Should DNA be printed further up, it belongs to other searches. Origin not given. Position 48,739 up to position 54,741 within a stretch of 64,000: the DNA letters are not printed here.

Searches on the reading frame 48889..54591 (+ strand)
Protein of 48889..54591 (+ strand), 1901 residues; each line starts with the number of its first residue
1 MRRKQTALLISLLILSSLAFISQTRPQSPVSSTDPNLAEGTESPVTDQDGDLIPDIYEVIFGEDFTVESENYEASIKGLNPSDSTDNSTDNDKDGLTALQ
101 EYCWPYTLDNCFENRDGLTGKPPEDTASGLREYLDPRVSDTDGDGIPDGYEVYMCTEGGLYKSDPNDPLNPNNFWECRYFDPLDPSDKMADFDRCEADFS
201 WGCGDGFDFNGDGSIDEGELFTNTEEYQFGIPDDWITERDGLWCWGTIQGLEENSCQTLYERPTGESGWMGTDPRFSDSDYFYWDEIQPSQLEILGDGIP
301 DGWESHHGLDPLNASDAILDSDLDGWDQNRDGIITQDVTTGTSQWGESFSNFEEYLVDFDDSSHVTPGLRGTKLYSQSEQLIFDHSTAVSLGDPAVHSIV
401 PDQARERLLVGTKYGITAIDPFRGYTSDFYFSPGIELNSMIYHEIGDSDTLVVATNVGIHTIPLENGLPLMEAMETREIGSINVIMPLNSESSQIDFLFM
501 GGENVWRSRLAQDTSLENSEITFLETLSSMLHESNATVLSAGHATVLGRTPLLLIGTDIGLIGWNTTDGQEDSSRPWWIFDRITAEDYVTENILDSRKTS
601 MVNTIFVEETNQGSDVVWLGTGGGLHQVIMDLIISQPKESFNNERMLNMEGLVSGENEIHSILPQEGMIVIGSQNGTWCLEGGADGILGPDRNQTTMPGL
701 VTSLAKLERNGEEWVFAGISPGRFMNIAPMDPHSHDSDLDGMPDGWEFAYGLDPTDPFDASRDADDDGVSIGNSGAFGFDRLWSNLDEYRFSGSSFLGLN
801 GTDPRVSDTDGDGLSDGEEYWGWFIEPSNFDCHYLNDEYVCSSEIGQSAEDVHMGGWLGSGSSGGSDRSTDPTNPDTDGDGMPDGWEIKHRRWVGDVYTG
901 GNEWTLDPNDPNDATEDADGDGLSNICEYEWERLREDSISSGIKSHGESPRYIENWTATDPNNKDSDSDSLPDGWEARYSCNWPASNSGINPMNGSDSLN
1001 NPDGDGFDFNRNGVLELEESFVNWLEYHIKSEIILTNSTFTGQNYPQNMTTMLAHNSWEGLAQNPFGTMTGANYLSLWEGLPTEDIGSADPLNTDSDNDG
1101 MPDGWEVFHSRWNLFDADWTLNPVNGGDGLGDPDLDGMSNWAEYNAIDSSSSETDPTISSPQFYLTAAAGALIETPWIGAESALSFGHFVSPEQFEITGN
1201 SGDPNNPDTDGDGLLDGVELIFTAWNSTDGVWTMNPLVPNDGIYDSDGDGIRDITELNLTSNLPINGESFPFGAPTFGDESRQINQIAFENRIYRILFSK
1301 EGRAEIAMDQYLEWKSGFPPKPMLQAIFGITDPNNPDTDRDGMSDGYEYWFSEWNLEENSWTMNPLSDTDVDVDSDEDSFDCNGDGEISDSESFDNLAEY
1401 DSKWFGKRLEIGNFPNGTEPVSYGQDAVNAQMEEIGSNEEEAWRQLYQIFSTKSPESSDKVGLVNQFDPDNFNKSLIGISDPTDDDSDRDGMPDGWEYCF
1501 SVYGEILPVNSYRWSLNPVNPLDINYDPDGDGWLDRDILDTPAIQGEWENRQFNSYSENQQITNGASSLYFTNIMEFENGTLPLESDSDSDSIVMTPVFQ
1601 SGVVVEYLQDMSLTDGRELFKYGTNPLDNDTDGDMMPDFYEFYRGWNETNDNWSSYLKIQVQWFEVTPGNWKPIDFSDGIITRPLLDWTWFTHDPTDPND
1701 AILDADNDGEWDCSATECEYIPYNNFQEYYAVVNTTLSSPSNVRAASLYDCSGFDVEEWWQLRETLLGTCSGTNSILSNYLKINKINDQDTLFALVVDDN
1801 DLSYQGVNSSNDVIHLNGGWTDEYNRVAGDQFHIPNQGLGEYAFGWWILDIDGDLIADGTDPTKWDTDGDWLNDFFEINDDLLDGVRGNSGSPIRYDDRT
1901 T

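Call 44: search_protein_families(library=pfam, proteins=[window:48889-54591:+], max_evalue=0.001)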
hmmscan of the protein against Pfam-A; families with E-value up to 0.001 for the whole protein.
window:48889-54591:+ (1901 aa): 1 family
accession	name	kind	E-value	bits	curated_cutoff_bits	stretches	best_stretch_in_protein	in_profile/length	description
PF18884.5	TSP3_bac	-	6.7e-07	29.5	25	0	876-890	1-15/22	Bacterial TSP3 repeat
